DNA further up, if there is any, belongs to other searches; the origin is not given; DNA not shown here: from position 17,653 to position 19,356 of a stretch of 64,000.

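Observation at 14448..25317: Ten-gene translationally coupled lipid operon with dedicated ACP, two acyl-AMP ligases, two fatty-acyl reductases, a lipid kinase and PlsC: candidate ether-lipid / fatty-alcohol lipid pathway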

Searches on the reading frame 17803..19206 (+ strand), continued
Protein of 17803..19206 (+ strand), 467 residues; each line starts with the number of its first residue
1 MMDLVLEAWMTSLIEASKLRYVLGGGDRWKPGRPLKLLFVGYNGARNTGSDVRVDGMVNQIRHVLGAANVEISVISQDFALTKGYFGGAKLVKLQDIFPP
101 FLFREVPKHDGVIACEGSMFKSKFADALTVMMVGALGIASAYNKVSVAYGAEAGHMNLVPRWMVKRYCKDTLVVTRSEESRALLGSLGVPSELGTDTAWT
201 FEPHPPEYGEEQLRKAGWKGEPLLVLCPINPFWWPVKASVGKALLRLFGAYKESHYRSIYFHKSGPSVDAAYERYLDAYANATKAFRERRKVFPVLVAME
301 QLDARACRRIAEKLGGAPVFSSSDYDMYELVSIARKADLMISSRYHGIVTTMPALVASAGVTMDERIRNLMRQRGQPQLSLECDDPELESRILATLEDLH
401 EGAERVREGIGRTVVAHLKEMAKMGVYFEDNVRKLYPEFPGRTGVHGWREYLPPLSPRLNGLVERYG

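Call 77: find_encoding_contigs(protein=P0183, flank=10000, max_places=1)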
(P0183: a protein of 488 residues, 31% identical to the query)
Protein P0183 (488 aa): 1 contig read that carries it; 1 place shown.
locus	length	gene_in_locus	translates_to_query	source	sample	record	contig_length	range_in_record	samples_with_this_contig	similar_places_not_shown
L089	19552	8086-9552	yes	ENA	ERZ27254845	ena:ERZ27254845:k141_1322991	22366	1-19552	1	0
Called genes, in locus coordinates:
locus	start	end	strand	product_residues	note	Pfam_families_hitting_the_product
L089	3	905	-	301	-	?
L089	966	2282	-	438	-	PF02403:Seryl_tRNA_N, PF00587:tRNA-synt_2b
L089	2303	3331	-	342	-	PF13624:SurA_N_3 (weak), PF13098:Thioredoxin_2 (faint), PF13462:Thioredoxin_4, PF01323:DSBA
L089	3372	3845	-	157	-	-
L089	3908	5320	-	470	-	PF03951:Gln-synt_N, PF00120:Gln-synt_C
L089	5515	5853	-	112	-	PF00543:P-II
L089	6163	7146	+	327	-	PF04055:Radical_SAM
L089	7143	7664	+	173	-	PF05991:NYN_YacP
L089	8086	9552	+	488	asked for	PF04230:PS_pyruv_trans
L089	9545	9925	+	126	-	-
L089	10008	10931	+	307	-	-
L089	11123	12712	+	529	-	PF13426:PAS_9, PF00989:PAS, PF08448:PAS_4, PF13188:PAS_8, PF13426:PAS_9, PF24820:Diguanyl_cycl_sensor, PF00512:HisKA, PF02518:HATPase_c, +2 more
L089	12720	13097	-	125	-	PF00072:Response_reg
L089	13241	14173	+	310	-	-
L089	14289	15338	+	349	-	-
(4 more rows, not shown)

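Call 78: find_encoding_contigs(protein=P0282, flank=10000, max_places=1)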
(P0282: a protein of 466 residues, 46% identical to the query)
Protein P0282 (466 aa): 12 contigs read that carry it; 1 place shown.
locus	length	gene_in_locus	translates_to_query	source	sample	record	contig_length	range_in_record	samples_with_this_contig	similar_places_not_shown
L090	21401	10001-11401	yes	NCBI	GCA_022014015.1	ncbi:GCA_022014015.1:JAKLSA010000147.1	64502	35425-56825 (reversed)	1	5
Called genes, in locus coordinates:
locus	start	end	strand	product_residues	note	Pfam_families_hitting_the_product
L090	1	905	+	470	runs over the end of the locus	PF00890:FAD_binding_2, PF01134:GIDA, PF01262:AlaDh_PNT_C (faint), PF07992:Pyr_redox_2, PF12831:FAD_oxidored, PF13738:Pyr_redox_3, PF00070:Pyr_redox, PF02852:Pyr_redox_dim, +2 more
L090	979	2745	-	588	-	PF18986:DUF5719 (weak)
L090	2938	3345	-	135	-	PF09383:NIL, PF12837:Fer4_6 (faint), PF13237:Fer4_10, PF14697:Fer4_21, PF12838:Fer4_7, PF13187:Fer4_9 (weak), PF00037:Fer4, PF12797:Fer4_2 (weak), +2 more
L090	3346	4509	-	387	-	PF01837:HcyBio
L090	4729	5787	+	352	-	PF03054:tRNA_Me_trans, PF06508:QueC (weak), PF20259:tRNA_Me_trans_M, PF20258:tRNA_Me_trans_C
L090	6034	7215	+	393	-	PF00465:Fe-ADH, PF13685:Fe-ADH_2, PF25137:ADH_Fe_C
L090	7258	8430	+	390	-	PF00465:Fe-ADH, PF13685:Fe-ADH_2, PF25137:ADH_Fe_C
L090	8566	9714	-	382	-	PF00781:DAGK_cat, PF19279:YegS_C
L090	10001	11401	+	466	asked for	PF04230:PS_pyruv_trans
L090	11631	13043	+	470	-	PF04230:PS_pyruv_trans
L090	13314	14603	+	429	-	PF00890:FAD_binding_2 (weak), PF01266:DAO (weak), PF01593:Amino_oxidase, PF01946:Thi4 (weak), PF03486:HI0933_like (faint), PF12831:FAD_oxidored, PF13450:NAD_binding_8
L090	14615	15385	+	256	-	PF05401:NodS (weak), PF13489:Methyltransf_23, PF02353:CMAS (weak), PF13847:Methyltransf_31, PF08241:Methyltransf_11, PF08242:Methyltransf_12, PF13649:Methyltransf_25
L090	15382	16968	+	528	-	PF03065:Glyco_hydro_57, PF09210:BE_C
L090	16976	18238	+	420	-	PF08323:Glyco_transf_5, PF13439:Glyco_transf_4, PF13477:Glyco_trans_4_2 (faint), PF13579:Glyco_trans_4_4, PF20706:GT4-conflict, PF00534:Glycos_transf_1, PF13692:Glyco_trans_1_4, PF13524:Glyco_trans_1_2 (weak)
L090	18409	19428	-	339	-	PF01087:GalP_UDP_transf, PF16268:DUF4921 (weak), PF02744:GalP_UDP_tr_C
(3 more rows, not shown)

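Call 79: find_encoding_contigs(protein=P0356, flank=10000, max_places=1)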
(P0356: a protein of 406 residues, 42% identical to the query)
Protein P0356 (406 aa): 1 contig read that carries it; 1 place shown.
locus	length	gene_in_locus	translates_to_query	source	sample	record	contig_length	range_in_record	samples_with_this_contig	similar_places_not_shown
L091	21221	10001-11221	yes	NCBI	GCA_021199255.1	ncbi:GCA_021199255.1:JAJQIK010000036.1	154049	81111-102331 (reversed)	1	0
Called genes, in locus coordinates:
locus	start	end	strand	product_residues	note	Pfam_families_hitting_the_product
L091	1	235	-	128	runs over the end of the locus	-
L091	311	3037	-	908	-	PF00512:HisKA, PF02518:HATPase_c, PF00072:Response_reg, PF02645:DegV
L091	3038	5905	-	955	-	PF00512:HisKA, PF02518:HATPase_c, PF00072:Response_reg, PF01627:Hpt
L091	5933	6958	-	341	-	PF00072:Response_reg, PF08668:HDOD (weak), PF13487:HD_5, PF01966:HD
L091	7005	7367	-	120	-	PF00072:Response_reg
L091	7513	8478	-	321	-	-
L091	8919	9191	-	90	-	PF01638:HxlR, PF01047:MarR (faint)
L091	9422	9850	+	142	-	PF12641:Flavodoxin_3 (weak), PF12724:Flavodoxin_5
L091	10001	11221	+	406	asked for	PF04230:PS_pyruv_trans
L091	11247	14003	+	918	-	PF01073:3Beta_HSD, PF01370:Epimerase, PF07993:NAD_binding_4, PF16363:GDP_Man_Dehyd (weak), PF00501:AMP-binding, PF23562:AMP-binding_C_3 (weak)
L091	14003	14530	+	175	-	-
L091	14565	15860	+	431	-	PF00732:GMC_oxred_N, PF01266:DAO (faint), PF07992:Pyr_redox_2 (faint), PF00037:Fer4 (weak)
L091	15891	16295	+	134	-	PF01325:Fe_dep_repress, PF12802:MarR_2 (weak), PF02742:Fe_dep_repr_C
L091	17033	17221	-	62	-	-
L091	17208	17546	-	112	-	PF19552:DUF6075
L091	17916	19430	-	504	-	PF01336:tRNA_anti-codon, PF00152:tRNA-synt_2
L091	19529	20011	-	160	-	PF03449:GreA_GreB_N, PF01272:GreA_GreB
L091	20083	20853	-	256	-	-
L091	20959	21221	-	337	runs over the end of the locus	PF01207:Dus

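Call 83: find_encoding_contigs(protein=P0122, flank=10000, max_places=1)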
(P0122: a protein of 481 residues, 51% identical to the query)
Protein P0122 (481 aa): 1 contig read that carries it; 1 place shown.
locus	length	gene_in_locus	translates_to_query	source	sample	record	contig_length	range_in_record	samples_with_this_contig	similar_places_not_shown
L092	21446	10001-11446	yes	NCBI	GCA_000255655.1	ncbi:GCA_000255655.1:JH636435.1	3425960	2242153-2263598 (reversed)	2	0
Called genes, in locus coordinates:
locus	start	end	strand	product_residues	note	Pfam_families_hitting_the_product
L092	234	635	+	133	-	-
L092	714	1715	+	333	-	PF07963:N_methyl, PF07596:SBP_bac_10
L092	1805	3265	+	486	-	PF00884:Sulfatase, PF01676:Metalloenzyme (weak), PF16347:SGSH_C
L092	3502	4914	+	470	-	PF00884:Sulfatase, PF01663:Phosphodiest, PF16347:SGSH_C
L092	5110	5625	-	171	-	-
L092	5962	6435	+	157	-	-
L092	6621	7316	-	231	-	-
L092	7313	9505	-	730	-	PF00753:Lactamase_B, PF14863:Alkyl_sulf_dimr, PF14864:Alkyl_sulf_C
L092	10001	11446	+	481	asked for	PF04230:PS_pyruv_trans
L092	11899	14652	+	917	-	PF00311:PEPcase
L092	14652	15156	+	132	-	-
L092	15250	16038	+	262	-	PF14081:DUF4262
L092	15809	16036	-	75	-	-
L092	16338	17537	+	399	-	PF13493:DUF4118, PF07536:HWE_HK, PF07568:HisKA_2, PF13581:HATPase_c_2, PF02518:HATPase_c (weak)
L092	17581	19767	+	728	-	PF00072:Response_reg, PF00989:PAS, PF13188:PAS_8 (faint), PF08448:PAS_4, PF13426:PAS_9, PF00512:HisKA (weak), PF00072:Response_reg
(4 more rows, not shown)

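Call 84: list_cluster_members(proteins=[P0123, P0125, P0126, P0127, P0129, P0130, P0132, P0133, P0135, P0176])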
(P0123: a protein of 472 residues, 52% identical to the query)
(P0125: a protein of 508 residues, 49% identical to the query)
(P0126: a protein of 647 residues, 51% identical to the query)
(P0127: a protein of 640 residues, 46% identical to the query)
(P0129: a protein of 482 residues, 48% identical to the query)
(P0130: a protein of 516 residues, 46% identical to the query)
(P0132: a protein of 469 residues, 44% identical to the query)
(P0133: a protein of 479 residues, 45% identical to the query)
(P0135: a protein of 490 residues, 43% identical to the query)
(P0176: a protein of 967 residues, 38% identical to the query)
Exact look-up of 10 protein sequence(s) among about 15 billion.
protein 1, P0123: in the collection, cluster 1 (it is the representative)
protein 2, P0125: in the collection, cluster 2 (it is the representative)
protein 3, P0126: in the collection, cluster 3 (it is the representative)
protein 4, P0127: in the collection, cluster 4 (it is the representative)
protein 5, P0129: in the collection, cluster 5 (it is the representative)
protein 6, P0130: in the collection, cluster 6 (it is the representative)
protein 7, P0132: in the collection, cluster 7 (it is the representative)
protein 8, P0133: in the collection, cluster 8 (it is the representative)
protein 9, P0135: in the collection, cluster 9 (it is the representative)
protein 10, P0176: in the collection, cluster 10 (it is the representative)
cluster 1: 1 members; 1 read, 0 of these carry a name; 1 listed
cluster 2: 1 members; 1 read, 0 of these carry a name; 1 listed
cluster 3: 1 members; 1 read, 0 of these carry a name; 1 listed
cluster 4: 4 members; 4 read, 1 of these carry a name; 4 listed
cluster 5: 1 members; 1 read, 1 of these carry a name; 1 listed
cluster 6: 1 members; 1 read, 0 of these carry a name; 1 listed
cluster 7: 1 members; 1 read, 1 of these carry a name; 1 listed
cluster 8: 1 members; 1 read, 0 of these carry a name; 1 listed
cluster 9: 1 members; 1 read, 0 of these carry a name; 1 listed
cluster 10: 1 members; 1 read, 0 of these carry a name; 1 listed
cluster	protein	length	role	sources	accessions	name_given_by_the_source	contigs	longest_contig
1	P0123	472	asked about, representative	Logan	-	-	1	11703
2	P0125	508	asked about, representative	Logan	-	-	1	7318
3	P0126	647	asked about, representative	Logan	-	-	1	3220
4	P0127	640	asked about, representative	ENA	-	-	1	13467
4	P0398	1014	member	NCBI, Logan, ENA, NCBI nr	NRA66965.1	MAG: SDR family oxidoreductase [Pseudobacteriovorax sp.] | SDR family oxidoreductase [Pseudobacteriovorax sp.]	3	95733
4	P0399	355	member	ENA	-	-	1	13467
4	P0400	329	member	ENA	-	-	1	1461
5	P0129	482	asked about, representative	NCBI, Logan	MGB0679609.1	MAG: polysaccharide pyruvyl transferase family protein [Polyangiales bacterium]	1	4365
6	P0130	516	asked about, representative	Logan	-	-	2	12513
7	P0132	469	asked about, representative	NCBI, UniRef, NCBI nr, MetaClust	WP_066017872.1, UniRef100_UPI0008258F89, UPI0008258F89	polysaccharide pyruvyl transferase family protein [Endozoicomonas atrinae] | polysaccharide pyruvyl transferase family protein n=1 Tax=Endozoicomonas atrinae ... | status=active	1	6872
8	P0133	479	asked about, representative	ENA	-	-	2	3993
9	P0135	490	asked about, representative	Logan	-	-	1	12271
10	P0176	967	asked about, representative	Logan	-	-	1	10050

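Call 85: find_encoding_contigs(protein=P0398, flank=10000, max_places=1)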
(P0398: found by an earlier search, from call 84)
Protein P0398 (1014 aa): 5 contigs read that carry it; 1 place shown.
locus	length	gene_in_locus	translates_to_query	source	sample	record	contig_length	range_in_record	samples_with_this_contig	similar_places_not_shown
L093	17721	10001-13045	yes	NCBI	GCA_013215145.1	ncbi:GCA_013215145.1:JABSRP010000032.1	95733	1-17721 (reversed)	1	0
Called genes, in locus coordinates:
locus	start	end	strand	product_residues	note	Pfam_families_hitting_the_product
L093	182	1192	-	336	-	-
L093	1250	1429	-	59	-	-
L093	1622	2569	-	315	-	PF24827:AstE_AspA_cat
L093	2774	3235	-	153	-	-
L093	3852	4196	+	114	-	-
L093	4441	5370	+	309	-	-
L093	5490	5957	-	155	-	PF00583:Acetyltransf_1, PF13302:Acetyltransf_3 (weak), PF13673:Acetyltransf_10, PF08445:FR47 (weak), PF13508:Acetyltransf_7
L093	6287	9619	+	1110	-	PF07494:Reg_prop (faint)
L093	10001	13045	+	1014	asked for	PF01370:Epimerase, PF07993:NAD_binding_4, PF03015:Sterile, PF04230:PS_pyruv_trans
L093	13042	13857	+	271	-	PF00378:ECH_1, PF16113:ECH_2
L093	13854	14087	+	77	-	PF00550:PP-binding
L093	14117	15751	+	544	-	PF00501:AMP-binding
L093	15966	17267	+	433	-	PF13701:DDE_Tnp_1_4, PF01609:DDE_Tnp_1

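Call 86: find_encoding_contigs(protein=P0129, flank=10000, max_places=1)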
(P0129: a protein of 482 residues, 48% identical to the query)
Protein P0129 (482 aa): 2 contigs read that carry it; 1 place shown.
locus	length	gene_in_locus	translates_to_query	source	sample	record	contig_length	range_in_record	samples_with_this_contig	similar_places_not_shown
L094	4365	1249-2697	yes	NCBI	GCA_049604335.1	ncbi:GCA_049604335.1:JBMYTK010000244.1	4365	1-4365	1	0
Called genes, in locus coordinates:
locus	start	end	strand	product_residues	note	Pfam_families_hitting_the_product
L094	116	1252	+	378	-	PF01073:3Beta_HSD, PF01370:Epimerase, PF07993:NAD_binding_4, PF13460:NAD_binding_10 (weak), PF16363:GDP_Man_Dehyd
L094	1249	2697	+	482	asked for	-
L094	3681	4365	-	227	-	?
